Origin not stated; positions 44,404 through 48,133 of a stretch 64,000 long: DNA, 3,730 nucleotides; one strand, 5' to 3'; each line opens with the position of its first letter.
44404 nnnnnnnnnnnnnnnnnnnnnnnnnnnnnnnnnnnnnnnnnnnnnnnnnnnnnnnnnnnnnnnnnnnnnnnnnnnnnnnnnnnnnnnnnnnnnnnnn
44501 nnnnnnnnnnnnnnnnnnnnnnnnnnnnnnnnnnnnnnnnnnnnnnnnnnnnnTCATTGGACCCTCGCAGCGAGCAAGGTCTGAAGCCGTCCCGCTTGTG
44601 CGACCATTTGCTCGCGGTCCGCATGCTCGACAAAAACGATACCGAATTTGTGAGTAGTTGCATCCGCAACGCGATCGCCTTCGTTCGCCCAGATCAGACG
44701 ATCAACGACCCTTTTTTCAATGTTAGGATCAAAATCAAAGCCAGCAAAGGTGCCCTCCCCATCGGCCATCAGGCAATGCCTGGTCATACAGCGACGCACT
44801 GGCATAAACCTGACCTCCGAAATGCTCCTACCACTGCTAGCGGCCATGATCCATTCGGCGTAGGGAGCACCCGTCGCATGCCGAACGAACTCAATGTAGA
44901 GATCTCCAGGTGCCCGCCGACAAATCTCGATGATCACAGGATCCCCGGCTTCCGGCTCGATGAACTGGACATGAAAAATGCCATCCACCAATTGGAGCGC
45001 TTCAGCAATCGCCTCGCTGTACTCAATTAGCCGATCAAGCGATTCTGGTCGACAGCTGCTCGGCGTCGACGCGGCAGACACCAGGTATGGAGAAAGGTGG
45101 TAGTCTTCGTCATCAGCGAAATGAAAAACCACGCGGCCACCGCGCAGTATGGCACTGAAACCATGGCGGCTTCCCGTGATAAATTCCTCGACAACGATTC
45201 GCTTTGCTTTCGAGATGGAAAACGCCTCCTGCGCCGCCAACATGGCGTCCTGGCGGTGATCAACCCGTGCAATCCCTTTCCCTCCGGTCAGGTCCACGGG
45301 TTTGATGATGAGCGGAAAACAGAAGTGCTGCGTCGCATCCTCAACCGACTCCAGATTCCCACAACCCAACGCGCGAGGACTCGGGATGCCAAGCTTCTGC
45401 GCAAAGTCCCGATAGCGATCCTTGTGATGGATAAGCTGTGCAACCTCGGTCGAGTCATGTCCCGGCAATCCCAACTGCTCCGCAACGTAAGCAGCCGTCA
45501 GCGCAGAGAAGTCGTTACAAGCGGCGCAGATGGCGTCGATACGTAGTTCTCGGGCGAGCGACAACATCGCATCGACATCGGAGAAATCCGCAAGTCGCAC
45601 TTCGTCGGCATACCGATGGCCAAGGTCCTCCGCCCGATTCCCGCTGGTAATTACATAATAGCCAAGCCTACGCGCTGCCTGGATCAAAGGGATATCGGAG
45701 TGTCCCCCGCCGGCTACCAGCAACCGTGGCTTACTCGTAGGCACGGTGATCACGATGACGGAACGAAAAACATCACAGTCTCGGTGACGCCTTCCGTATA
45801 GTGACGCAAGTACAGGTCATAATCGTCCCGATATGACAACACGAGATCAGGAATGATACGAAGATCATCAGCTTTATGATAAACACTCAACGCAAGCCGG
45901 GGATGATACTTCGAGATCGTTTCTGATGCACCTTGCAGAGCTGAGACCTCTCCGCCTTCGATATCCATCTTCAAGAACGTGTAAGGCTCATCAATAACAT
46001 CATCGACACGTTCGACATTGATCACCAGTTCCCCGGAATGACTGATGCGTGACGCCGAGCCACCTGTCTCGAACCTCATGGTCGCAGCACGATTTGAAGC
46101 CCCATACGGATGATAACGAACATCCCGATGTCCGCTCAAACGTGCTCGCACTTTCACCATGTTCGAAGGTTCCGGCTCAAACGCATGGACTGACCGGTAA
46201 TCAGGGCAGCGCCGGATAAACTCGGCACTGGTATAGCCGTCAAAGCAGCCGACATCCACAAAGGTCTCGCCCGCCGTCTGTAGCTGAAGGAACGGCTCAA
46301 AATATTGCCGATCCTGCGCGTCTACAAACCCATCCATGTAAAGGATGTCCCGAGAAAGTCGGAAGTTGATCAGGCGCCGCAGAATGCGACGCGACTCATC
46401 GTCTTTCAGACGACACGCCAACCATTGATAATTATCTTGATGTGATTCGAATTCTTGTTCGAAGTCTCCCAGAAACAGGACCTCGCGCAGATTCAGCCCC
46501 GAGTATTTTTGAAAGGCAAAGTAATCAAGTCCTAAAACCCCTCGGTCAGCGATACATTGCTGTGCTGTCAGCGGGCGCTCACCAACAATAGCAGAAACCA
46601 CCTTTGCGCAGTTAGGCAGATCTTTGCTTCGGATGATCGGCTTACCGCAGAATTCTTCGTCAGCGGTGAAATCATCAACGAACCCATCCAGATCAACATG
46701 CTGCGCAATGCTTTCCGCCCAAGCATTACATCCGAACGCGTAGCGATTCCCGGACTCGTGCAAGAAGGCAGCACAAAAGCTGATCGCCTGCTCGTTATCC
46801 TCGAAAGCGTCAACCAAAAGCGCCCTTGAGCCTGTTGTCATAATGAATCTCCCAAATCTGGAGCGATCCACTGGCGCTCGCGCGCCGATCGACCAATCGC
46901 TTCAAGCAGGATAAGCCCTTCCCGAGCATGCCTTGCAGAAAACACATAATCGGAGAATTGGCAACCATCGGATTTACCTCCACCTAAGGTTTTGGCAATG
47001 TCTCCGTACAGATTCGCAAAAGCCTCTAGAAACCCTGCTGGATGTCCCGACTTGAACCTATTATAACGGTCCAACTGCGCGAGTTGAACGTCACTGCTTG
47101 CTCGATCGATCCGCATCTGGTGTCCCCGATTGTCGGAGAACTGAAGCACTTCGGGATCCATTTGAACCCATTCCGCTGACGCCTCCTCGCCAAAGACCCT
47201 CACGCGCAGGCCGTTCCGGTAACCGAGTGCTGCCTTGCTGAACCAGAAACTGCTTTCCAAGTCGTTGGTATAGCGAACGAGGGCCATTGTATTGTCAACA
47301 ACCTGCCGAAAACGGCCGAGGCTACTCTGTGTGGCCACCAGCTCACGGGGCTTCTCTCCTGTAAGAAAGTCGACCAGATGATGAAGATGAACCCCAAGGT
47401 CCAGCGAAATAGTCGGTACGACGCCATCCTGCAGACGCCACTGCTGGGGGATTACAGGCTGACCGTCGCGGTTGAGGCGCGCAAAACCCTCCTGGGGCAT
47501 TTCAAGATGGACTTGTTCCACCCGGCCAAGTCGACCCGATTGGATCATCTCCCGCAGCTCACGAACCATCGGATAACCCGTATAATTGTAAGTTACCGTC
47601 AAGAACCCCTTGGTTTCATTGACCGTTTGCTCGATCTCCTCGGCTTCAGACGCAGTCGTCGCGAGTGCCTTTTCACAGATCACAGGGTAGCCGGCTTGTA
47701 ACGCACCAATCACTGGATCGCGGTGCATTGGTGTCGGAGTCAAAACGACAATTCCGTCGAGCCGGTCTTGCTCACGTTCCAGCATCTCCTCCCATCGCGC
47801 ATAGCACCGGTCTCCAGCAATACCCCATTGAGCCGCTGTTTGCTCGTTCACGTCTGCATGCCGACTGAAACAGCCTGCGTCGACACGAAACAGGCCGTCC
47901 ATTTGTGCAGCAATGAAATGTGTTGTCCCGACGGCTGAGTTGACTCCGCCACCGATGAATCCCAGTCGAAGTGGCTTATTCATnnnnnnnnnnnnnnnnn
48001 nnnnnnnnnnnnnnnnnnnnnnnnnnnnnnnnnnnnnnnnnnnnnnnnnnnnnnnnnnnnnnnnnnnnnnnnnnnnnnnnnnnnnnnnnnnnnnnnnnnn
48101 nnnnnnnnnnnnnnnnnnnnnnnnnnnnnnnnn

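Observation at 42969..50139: Eight translationally coupled genes that look like an undescribed Arn/Gtr-type pathway making a tailored amino sugar on undecaprenyl phosphate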

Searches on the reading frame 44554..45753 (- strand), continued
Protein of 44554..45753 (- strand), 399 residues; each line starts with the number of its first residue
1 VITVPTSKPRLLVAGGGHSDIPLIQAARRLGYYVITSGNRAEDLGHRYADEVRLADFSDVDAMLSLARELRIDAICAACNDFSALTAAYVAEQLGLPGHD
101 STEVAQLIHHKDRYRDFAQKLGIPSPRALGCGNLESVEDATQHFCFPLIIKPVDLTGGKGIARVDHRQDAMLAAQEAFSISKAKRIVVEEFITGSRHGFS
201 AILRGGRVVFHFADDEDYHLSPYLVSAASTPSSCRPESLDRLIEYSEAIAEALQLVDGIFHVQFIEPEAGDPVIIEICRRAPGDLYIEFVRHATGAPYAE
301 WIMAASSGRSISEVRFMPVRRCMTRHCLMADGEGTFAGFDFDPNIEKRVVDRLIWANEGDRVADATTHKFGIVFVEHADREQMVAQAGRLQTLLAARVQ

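Call 85: get_annotated_region(hit=H8, flank=7000)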
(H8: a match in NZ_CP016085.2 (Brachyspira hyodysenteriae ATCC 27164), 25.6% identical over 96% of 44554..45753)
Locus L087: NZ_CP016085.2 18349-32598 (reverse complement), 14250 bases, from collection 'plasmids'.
description: Brachyspira hyodysenteriae ATCC 27164 strain B-78 plasmid pBhyoB78, complete sequence
organism: Brachyspira hyodysenteriae ATCC 27164 (NCBI taxid 1266923)
taxonomy: Bacteria; Spirochaetota; Spirochaetia; Brachyspirales; Brachyspiraceae; Brachyspira; Brachyspira hyodysenteriae; Brachyspira hyodysenteriae ATCC 27164
host: -; source: Sus scrofa; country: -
typing (MOB-suite, as given by PLSDB): non-mobilizable; replicon rep_cluster_768
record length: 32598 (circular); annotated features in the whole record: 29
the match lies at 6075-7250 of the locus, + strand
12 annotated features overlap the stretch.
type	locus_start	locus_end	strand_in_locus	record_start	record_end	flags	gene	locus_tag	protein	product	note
CDS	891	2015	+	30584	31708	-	-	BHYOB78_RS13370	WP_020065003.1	DegT/DnrJ/EryC1/StrS aminotransferase family protein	-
CDS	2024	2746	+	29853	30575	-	-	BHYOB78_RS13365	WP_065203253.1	acetyltransferase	-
CDS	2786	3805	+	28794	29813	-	-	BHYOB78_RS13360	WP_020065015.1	NAD-dependent epimerase/dehydratase family protein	-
CDS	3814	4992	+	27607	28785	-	-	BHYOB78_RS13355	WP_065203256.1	class I SAM-dependent methyltransferase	-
CDS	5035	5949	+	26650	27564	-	-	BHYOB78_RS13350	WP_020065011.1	radical SAM/SPASM domain-containing protein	-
CDS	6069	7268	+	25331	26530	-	-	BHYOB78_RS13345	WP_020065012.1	ATP-grasp domain-containing protein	-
CDS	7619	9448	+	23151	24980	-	-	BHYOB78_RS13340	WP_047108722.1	ATP-grasp fold amidoligase family protein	-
CDS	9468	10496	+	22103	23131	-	-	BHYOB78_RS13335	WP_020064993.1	rhamnan synthesis F family protein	-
CDS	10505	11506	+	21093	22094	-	-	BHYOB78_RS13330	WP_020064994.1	rhamnan synthesis F family protein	-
CDS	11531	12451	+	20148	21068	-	-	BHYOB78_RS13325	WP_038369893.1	glycosyltransferase domain-containing protein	-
CDS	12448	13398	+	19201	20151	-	-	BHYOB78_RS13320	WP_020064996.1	GDP-mannose 4,6-dehydratase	-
CDS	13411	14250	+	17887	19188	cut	-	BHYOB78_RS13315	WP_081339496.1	ATP-grasp fold amidoligase family protein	-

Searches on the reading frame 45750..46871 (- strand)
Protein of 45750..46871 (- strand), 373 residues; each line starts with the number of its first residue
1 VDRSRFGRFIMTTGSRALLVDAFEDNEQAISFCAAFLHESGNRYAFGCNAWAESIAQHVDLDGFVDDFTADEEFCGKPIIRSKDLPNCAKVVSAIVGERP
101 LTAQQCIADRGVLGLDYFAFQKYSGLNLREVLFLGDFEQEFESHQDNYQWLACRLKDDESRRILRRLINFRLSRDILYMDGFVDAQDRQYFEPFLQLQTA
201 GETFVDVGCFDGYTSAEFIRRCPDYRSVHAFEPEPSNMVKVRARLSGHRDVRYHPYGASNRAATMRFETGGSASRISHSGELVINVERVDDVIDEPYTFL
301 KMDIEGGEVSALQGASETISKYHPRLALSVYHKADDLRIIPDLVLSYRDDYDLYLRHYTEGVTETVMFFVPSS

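Call 5: search_protein_families(library=pfam, proteins=[window:45750-46871:-], max_evalue=0.01)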
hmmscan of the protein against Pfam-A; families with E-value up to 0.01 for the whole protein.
window:45750-46871:- (373 aa): 1 family
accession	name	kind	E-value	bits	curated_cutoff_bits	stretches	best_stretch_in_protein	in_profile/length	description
PF05050.19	Methyltransf_21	-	8.9e-13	49.1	22.7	1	206-333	1-151/173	Methyltransferase FkbM domain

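Call 6: search_protein_families(library=ncbifam, proteins=[window:45750-46871:-], max_evalue=0.01)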
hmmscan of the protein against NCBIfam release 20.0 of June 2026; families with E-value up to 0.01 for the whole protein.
window:45750-46871:- (373 aa): 1 family
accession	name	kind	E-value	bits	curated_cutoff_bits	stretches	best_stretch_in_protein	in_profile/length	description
TIGR01444.1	fkbM_fam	subfamily_domain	1.6e-19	70.7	37.7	1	203-329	1-141/143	FkbM family methyltransferase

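Call 21: search_solved_structures(query=window:45750-46841:-, max_evalue=0.01)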
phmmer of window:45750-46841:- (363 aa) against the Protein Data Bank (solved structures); distinct sequences matched with E-value up to 0.01: 1.
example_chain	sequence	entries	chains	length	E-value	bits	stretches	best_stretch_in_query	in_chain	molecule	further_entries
2py6_A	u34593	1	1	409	1e-26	97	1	124-359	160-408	Methyltransferase FkbM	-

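Call 98: search_solved_structures(query=A3, max_evalue=1)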
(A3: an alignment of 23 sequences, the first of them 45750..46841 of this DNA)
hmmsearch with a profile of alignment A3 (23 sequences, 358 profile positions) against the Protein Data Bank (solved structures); distinct sequences matched with E-value up to 1: 10.
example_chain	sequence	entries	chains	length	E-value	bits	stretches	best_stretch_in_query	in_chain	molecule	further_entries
2py6_A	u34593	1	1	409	3.5e-53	184.3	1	27-354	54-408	Methyltransferase FkbM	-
5xvq_A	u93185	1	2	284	0.21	14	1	176-234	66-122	Nicotinamide N-methyltransferase (NNMT)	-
7wmt_A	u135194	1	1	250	0.22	13.9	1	175-234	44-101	Nicotinamide N-methyltransferase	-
7egu_A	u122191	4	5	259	0.24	13.8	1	175-234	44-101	Nicotinamide N-methyltransferase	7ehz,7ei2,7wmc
21jx_A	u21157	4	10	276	0.26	13.7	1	175-234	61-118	Nicotinamide N-methyltransferase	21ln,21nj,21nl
9gvm_A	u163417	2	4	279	0.58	12.5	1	175-232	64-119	Nicotinamide N-methyltransferase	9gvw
9gwa_A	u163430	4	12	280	0.58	12.5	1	175-232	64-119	Nicotinamide N-methyltransferase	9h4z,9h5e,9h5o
7et7_A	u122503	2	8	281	0.68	12.3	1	175-232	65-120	Nicotinamide N-methyltransferase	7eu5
5yjf_A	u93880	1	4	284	0.69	12.3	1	175-232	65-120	Nicotinamide N-methyltransferase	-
2iip_A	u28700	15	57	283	0.7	12.2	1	175-232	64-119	Nicotinamide N-methyltransferase | NNMT protein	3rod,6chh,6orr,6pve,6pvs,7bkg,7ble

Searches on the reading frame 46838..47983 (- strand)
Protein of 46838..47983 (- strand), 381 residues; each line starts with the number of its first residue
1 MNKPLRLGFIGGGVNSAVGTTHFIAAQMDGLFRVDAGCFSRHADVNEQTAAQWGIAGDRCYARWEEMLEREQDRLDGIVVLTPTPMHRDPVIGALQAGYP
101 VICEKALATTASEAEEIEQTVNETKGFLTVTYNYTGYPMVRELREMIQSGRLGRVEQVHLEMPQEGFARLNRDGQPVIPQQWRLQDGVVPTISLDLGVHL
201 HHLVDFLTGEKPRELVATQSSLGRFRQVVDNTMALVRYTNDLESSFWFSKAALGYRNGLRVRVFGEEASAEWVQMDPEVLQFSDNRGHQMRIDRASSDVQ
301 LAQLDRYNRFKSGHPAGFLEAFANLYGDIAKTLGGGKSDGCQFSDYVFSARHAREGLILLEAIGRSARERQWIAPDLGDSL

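Call 5: search_protein_families(library=pfam, proteins=[window:46838-47983:-], max_evalue=0.01)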
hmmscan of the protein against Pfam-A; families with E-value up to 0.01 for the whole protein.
window:46838-47983:- (381 aa): 3 families
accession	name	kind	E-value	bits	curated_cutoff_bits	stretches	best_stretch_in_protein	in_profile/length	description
PF22725.1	GFO_IDH_MocA_C3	-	1.5e-19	70.6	27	1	140-270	1-123/124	GFO/IDH/MocA C-terminal domain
PF01408.29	GFO_IDH_MocA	-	7.6e-14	52.9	24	1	6-132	2-120/120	Oxidoreductase family, NAD-binding Rossmann fold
PF02894.22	GFO_IDH_MocA_C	-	3.6e-10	40.5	22.9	1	144-373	1-216/218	Oxidoreductase family, C-terminal alpha/beta domain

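Call 6: search_protein_families(library=ncbifam, proteins=[window:46838-47983:-], max_evalue=0.01)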
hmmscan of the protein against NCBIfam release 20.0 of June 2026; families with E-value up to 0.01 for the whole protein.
window:46838-47983:- (381 aa): 8 families
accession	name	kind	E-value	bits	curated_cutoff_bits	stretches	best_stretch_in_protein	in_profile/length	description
NF041392.1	XylDh_Gfo6_Halo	equivalog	1.4e-19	70.1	350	1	71-300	79-297/350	D-xylose 1-dehydrogenase Gfo6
NF052479.1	LevoglcsnDh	equivalog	4e-19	68.6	650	1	4-211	3-205/386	levoglucosan dehydrogenase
TIGR04380.1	myo_inos_iolG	equivalog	7.7e-17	61.2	355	1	41-290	35-270/330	inositol 2-dehydrogenase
NF040723.1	UDP-GlcNAcDh_Arch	equivalog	1.4e-13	51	450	1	44-241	36-208/302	UDP-N-acetylglucosamine 3-dehydrogenase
NF008607.0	PRK11579.1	subfamily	4.1e-10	39.2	330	1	72-240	62-220/346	oxidoreductase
NF052679.1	InsChiInosDhIolG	equivalog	7.9e-08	31.7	540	1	41-154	32-147/343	bifunctional inositol 2-dehydrogenase/D-chiro-inositol 1-dehydrogenase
NF058561.1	BT_2158_fam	equivalog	4.5e-07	28.8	750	1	59-159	81-181/487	glycoside 3-dehydrogenase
NF007574.0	PRK10206.1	equivalog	9.9e-05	21.5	352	1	32-159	29-150/345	oxidoreductase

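Call 20: search_solved_structures(query=window:46838-47983:-, max_evalue=0.001)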
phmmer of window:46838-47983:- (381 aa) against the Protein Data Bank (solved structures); distinct sequences matched with E-value up to 0.001: 49.
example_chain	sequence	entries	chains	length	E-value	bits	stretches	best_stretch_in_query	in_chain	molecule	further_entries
3v5n_A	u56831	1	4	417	1.1e-57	199.2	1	3-373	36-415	Oxidoreductase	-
3dty_A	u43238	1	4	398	4.3e-43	151.2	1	3-335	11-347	Oxidoreductase, Gfo/Idh/MocA family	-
7d5n_A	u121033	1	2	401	7.4e-42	147.1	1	3-366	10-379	Oxidoreductase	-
7d5m_A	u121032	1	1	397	7.4e-42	147.1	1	3-366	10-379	Oxidoreductase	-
4h3v_A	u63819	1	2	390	2.1e-16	63.3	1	56-215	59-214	Oxidoreductase domain protein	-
4fb5_A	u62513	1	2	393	9.7e-15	57.8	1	3-322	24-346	Probable oxidoreductase protein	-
5ya8_A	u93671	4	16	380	1.7e-13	53.8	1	43-272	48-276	Scyllo-inositol dehydrogenase with L-glucose dehydrogenase activity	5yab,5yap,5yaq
6ktj_A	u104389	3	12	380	1.1e-12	51.2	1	43-272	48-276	Scyllo-inositol dehydrogenase with L-glucose dehydrogenase activity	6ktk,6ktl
6a3f_A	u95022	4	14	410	6.2e-12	48.6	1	5-210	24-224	Putative dehydrogenase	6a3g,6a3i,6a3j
2glx_A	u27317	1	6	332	3.4e-11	46.2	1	74-246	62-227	1,5-anhydro-D-fructose reductase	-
4hkt_A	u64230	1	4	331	2.6e-10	43.3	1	49-221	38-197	Inositol 2-dehydrogenase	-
1ofg_A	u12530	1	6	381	2.8e-10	43.2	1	39-239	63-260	GLUCOSE-FRUCTOSE OXIDOREDUCTASE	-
1ryd_A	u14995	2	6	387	2.9e-10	43.1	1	39-239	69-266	glucose-fructose oxidoreductase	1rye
1h6a_A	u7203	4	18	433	3.7e-10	42.8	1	39-239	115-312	PRECURSOR FORM OF GLUCOSE-FRUCTOSE OXIDOREDUCTASE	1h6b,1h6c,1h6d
1evj_A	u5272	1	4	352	4e-10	42.7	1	43-239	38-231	GLUCOSE-FRUCTOSE OXIDOREDUCTASE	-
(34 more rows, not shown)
